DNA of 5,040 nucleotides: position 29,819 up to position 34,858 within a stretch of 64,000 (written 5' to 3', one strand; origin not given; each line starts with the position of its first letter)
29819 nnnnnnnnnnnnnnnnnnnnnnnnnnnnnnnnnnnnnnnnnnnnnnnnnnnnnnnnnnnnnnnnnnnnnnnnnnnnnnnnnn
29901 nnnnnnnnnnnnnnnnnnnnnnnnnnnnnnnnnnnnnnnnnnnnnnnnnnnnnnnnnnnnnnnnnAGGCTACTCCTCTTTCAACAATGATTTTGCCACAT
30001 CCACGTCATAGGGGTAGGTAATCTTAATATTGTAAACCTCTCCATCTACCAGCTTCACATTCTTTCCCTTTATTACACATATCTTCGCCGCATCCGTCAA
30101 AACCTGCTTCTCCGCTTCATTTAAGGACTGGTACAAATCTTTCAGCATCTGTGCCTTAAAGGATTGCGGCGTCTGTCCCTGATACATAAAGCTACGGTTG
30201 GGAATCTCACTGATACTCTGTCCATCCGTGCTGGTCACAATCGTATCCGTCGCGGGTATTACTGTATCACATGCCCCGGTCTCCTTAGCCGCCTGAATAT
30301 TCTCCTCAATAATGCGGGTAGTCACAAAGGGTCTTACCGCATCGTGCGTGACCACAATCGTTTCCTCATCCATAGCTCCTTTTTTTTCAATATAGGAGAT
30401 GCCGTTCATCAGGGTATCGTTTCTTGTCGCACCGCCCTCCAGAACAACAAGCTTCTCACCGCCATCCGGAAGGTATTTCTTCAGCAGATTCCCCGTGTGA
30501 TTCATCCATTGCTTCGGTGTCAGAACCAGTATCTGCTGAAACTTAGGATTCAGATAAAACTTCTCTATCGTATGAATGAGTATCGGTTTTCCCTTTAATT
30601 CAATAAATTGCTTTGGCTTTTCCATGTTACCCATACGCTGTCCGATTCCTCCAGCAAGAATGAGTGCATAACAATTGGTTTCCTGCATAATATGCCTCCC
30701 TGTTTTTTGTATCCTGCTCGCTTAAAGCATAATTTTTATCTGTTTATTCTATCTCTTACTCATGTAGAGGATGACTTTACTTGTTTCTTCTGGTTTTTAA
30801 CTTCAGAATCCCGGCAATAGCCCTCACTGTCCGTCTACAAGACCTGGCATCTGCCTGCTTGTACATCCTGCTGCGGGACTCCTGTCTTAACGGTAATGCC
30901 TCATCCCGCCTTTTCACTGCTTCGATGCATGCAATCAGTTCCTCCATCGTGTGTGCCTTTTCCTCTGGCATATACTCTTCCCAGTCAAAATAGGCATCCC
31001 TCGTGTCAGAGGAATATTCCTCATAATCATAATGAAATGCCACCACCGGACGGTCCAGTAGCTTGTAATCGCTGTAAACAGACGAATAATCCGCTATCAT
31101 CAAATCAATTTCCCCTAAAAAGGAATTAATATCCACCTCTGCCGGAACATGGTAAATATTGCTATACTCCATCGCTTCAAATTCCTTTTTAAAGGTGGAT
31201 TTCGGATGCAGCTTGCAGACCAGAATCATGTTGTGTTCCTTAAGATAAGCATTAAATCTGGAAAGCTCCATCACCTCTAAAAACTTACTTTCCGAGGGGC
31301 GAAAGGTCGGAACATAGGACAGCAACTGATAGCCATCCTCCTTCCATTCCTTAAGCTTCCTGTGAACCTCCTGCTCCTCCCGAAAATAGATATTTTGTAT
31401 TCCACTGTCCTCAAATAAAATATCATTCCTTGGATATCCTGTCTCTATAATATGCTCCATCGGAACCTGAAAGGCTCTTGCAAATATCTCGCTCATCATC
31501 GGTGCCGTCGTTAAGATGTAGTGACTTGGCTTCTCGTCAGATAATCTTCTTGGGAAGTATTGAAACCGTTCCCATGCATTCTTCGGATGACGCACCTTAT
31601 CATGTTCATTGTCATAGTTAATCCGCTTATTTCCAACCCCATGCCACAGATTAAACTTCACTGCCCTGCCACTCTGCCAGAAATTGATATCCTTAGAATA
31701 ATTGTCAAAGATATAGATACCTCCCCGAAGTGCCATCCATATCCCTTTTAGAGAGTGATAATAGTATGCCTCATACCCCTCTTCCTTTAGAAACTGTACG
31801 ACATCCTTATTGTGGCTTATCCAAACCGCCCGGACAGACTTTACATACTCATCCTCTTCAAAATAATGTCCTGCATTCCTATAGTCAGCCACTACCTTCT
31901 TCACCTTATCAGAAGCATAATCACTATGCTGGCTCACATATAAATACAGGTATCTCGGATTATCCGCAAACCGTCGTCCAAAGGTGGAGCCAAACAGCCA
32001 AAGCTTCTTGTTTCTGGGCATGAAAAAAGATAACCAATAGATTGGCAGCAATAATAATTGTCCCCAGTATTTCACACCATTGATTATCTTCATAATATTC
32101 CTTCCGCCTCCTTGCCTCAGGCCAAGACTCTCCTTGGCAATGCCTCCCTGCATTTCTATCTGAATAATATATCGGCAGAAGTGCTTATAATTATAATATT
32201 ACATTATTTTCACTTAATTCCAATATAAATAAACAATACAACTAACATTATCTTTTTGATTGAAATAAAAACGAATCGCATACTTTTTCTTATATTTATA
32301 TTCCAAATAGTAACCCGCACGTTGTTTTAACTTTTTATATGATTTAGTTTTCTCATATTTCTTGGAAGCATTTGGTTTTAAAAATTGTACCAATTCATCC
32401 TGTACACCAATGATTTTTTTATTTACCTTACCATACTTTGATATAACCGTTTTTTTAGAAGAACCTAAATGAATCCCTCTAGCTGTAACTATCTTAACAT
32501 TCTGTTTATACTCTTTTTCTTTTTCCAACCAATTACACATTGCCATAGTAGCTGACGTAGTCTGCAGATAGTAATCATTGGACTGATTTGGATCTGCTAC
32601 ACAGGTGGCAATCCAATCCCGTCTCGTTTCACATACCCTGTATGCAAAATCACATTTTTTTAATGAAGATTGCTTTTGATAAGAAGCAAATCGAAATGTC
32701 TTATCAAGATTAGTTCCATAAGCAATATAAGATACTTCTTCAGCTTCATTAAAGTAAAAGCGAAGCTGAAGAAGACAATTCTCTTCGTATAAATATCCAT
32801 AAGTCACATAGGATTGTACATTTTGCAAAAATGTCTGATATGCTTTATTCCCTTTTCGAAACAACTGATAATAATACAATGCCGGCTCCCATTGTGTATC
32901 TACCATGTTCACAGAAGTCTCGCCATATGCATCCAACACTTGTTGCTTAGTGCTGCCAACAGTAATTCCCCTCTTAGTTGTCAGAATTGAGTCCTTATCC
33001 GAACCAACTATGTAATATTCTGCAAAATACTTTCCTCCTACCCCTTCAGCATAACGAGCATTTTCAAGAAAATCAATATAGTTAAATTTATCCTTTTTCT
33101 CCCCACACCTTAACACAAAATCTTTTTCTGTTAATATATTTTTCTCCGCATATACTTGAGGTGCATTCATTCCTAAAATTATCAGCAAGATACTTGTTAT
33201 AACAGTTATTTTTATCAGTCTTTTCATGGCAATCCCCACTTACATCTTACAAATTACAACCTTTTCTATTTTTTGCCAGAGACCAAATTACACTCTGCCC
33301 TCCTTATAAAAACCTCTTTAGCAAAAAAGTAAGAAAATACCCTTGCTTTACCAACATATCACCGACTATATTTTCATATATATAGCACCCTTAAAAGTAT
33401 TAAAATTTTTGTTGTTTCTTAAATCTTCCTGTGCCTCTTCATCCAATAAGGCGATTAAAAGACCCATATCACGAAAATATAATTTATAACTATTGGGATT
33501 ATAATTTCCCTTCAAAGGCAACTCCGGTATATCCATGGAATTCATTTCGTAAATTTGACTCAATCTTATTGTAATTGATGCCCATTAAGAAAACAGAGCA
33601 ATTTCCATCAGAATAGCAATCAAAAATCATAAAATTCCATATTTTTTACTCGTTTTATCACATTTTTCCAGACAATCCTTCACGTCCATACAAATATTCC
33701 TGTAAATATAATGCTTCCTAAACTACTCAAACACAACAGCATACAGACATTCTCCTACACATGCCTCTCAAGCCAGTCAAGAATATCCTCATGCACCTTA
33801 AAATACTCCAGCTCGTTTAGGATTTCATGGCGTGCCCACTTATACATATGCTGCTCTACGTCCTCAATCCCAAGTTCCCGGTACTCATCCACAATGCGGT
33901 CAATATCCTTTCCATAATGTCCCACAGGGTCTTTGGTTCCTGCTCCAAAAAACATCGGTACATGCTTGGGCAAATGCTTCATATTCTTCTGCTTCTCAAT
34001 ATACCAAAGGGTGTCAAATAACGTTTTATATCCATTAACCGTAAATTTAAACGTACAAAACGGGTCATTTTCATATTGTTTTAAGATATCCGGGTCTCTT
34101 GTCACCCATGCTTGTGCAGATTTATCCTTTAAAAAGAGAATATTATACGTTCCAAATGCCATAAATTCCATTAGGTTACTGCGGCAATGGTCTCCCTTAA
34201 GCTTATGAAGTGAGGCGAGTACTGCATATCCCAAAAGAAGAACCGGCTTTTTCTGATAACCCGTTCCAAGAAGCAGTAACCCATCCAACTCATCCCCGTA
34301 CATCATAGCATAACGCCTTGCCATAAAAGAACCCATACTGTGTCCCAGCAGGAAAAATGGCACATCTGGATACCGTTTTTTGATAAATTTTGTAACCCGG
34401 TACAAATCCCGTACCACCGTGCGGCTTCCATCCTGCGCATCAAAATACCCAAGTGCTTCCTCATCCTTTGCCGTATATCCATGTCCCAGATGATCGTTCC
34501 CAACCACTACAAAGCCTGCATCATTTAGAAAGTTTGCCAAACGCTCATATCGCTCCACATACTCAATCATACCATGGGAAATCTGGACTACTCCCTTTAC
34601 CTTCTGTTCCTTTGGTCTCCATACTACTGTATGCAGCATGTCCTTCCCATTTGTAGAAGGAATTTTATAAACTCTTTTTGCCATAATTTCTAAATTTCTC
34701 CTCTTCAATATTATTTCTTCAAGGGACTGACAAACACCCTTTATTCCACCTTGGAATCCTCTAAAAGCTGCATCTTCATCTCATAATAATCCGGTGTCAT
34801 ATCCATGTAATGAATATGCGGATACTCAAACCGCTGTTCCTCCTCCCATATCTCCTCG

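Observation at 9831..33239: AT-rich 23-kb glycopolymer locus predicted to make a sulfated, ribitol-phosphate-containing polymer with a 4-amino-sugar branch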

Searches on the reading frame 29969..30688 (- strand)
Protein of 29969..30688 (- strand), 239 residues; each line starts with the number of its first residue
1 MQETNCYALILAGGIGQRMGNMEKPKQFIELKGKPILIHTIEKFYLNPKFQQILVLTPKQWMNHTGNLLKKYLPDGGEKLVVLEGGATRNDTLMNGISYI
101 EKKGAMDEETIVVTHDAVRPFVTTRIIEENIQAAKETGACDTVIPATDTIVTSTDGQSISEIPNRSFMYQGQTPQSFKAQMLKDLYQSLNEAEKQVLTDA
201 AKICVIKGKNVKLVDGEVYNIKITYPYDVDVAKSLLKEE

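Call 4: search_protein_families(library=pfam, proteins=[window:29969-30688:-], max_evalue=0.01)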
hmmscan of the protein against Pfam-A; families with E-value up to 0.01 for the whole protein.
window:29969-30688:- (239 aa): 4 families
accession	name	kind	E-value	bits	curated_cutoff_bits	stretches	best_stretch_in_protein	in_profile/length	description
PF01128.25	IspD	-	5.8e-46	157.5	27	1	8-237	3-220/221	2-C-methyl-D-erythritol 4-phosphate cytidylyltransferase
PF12804.13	NTP_transf_3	-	1.3e-10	42.1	27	1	8-151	1-127/160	MobA-like NTP transferase domain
PF25805.1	IQUB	-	0.0024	17.8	27.8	0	169-192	29-52/140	IQUB-like domain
PF00483.29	NTP_transferase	-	0.0071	16.4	21.2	0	8-60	2-57/245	Nucleotidyl transferase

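Call 10: search_protein_families(library=ncbifam, proteins=[window:29969-30688:-], max_evalue=0.01)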
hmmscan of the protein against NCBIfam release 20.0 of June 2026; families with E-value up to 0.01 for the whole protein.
window:29969-30688:- (239 aa): 23 families
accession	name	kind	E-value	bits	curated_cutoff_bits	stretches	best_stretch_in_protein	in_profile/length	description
NF001183.0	PRK00155.1-3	subfamily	2.3e-108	361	166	1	7-238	3-233/237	D-ribitol-5-phosphate cytidylyltransferase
NF009924.0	PRK13385.1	subfamily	7.2e-76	254.8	342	1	7-237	3-224/230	2-C-methyl-D-erythritol 4-phosphate cytidylyltransferase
NF001186.0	PRK00155.2-3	equivalog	7.4e-54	182.5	253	1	4-237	3-223/224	2-C-methyl-D-erythritol 4-phosphate cytidylyltransferase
TIGR00453.1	ispD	equivalog_domain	1.9e-50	171.3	181.3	1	8-235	2-218/219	2-C-methyl-D-erythritol 4-phosphate cytidylyltransferase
NF006899.0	PRK09382.1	equivalog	1.6e-35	123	417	1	4-237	5-221/387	bifunctional 2-C-methyl-D-erythritol 4-phosphate cytidylyltransferase/2-C-methyl-D-erythritol 2,4-cyclodiphosphate synthase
NF001457.0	PRK00317.1-3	equivalog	2.8e-08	33.5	164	1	8-144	4-123/200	molybdenum cofactor guanylyltransferase MobA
TIGR02665.1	molyb_mobA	equivalog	2.3e-07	31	151.85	1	7-55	2-46/186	molybdenum cofactor guanylyltransferase MobA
NF045495.1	AdoCbiPCobY_Meth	equivalog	6.9e-07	28.9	250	1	8-117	3-104/195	adenosylcobinamide-phosphate guanylyltransferase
TIGR03310.1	matur_MocA_YgfJ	equivalog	8.9e-07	29.1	186.45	1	8-146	2-126/188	molybdenum cofactor cytidylyltransferase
NF010936.0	PRK14356.1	equivalog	1e-06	27.9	666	1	4-137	4-126/456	bifunctional UDP-N-acetylglucosamine diphosphorylase/glucosamine-1-phosphate N-acetyltransferase GlmU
NF041313.1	UDPGP_AglF_Halo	equivalog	1.4e-06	27.9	400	1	8-44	3-41/234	UTP--glucose-1-phosphate uridylyltransferase AglF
TIGR00454.1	TIGR00454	hypoth_equivalog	9.2e-06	25.7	174.7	1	8-117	3-99/183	TIGR00454 family protein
NF011056.0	PRK14489.1-1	equivalog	1.8e-05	24.1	379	1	5-60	5-55/363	bifunctional molybdenum cofactor guanylyltransferase MobA/molybdopterin-guanine dinucleotide biosynthesis adaptor protein MobB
TIGR03992.1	Arch_glmU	subfamily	2.3e-05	23.5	292.1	1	8-237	3-229/393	bifunctional sugar-1-phosphate nucleotidylyltransferase/acetyltransferase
NF041135.1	IPPtranDIPPsyn_Thcocales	equivalog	2.8e-05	23.3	580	1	8-136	3-123/419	bifunctional L-myo-inositol-1-phosphate cytidylyltransferase/CDP-L-myo-inositol myo-inositolphosphotransferase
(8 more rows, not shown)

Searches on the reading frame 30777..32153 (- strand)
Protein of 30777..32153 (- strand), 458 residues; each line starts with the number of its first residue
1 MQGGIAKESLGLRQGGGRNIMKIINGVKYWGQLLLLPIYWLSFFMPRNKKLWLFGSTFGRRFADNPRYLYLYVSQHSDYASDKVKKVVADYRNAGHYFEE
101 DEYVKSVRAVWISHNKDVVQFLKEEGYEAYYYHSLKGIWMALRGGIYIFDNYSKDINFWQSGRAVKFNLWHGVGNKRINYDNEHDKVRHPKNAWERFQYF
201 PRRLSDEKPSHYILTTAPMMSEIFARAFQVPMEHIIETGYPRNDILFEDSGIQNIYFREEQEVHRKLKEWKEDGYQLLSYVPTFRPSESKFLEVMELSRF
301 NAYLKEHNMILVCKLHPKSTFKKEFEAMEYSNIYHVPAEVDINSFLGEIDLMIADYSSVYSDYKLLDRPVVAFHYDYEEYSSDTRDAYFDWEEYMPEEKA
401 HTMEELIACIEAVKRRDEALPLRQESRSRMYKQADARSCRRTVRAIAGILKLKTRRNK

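Call 4: search_protein_families(library=pfam, proteins=[window:30777-32153:-], max_evalue=0.01)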
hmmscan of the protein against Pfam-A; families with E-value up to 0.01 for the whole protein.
window:30777-32153:- (458 aa): 1 family
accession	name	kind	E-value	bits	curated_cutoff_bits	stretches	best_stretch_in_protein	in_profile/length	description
PF04464.20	Glyphos_transf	-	6.1e-55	187.1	22.1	1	81-446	20-365/367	CDP-Glycerol:Poly(glycerophosphate) glycerophosphotransferase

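Call 10: search_protein_families(library=ncbifam, proteins=[window:30777-32153:-], max_evalue=0.01)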
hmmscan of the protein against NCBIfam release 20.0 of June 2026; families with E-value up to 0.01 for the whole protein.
window:30777-32153:- (458 aa): 3 families
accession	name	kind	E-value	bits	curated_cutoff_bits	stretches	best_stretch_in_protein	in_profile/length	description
NF041712.1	techglyph_taseTarF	equivalog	3.8e-28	98.6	550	2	123-432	71-368/388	teichoic acid glycerol-phosphate transferase TarF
NF041713.1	Tar_polymTarL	equivalog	5.6e-22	78.1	1000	1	223-446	342-559/562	teichoic acid ribitol-phosphate polymerase TarL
NF041711.1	TagprimaseTarB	equivalog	1.1e-12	47.9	500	1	211-411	155-329/362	teichoic acid glycerol-phosphate primase TarB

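Call 75: search_solved_structures(query=window:30777-32153:-, max_evalue=0.001, show_alignments=1)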
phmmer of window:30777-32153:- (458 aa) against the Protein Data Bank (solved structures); distinct sequences matched with E-value up to 0.001: 5.
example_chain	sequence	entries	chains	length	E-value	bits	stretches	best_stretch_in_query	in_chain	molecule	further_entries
8va1_A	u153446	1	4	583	9e-18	67.3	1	223-449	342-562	Teichoic acid ribitol-phosphate polymerase TarL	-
3l7i_A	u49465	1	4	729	2.9e-16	62.3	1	167-397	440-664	Teichoic acid biosynthesis protein F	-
3l7m_A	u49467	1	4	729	6.7e-16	61.1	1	167-397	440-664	Teichoic acid biosynthesis protein F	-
3l7j_A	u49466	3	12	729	2.5e-15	59.2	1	165-397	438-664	Teichoic acid biosynthesis protein F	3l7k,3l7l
8qoy_A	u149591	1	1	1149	2.2e-13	52.8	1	146-385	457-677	TagF-like capsule polymerase Cps3D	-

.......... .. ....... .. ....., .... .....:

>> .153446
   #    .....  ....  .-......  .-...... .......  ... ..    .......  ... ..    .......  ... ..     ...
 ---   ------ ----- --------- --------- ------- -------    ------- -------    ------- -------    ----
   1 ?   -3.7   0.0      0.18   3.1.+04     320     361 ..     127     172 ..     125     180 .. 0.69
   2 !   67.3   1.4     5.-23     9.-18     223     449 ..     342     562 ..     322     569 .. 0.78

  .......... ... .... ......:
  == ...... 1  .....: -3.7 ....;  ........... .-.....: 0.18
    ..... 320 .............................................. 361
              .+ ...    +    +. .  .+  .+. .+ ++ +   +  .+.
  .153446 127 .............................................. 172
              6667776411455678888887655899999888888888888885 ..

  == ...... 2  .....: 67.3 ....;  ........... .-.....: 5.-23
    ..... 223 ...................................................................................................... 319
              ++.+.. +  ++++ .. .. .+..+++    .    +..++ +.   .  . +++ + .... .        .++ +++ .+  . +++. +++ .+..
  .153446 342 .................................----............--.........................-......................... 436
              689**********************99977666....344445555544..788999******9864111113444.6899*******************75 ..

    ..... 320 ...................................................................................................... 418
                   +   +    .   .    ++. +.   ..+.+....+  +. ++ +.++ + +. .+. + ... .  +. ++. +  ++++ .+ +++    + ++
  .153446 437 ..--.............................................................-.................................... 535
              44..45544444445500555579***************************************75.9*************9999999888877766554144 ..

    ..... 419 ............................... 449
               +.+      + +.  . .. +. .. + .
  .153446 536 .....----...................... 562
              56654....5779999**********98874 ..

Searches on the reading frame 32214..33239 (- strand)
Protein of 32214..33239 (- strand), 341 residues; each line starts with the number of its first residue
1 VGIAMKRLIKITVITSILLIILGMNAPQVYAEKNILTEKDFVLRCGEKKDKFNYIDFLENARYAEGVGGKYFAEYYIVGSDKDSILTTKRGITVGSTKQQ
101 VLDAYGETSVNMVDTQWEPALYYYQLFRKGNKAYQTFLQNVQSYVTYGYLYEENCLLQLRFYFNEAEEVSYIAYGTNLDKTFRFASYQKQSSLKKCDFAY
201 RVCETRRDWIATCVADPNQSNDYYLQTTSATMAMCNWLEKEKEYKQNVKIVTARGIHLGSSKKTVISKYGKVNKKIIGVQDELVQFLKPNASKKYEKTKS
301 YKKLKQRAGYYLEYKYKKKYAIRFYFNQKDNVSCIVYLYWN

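Call 4: search_protein_families(library=pfam, proteins=[window:32214-33239:-], max_evalue=0.01)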
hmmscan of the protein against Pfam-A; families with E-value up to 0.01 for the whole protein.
window:32214-33239:- (341 aa): 0 families

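Call 10: search_protein_families(library=ncbifam, proteins=[window:32214-33239:-], max_evalue=0.01)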
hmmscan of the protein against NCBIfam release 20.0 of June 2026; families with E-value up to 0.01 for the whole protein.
window:32214-33239:- (341 aa): 0 families

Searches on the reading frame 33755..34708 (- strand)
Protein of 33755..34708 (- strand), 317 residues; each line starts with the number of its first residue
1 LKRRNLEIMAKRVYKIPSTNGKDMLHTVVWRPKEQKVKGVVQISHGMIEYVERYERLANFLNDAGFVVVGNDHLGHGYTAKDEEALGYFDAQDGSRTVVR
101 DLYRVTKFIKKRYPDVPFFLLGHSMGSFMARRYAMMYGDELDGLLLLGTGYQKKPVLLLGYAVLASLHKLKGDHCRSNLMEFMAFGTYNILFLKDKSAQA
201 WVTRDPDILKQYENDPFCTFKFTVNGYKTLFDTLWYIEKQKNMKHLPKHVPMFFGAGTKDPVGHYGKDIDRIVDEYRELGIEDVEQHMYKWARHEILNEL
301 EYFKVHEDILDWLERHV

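Call 7: search_protein_families(library=pfam, proteins=[window:33755-34708:-], max_evalue=0.001)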
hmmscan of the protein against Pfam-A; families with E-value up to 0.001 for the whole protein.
window:33755-34708:- (317 aa): 4 families
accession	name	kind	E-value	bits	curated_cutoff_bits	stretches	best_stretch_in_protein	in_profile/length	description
PF12146.15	Hydrolase_4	-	9.9e-46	156.4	27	1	35-301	1-239/239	Serine aminopeptidase, S33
PF00561.26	Abhydrolase_1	-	2.4e-13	50.8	25.8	1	43-149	5-102/245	alpha/beta hydrolase fold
PF10230.15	LIDHydrolase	-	0.00023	21.4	27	1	54-138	18-106/262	Lipid-droplet associated hydrolase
PF12697.13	Abhydrolase_6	-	0.0003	21.9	26.3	1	60-172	23-113/217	Alpha/beta hydrolase family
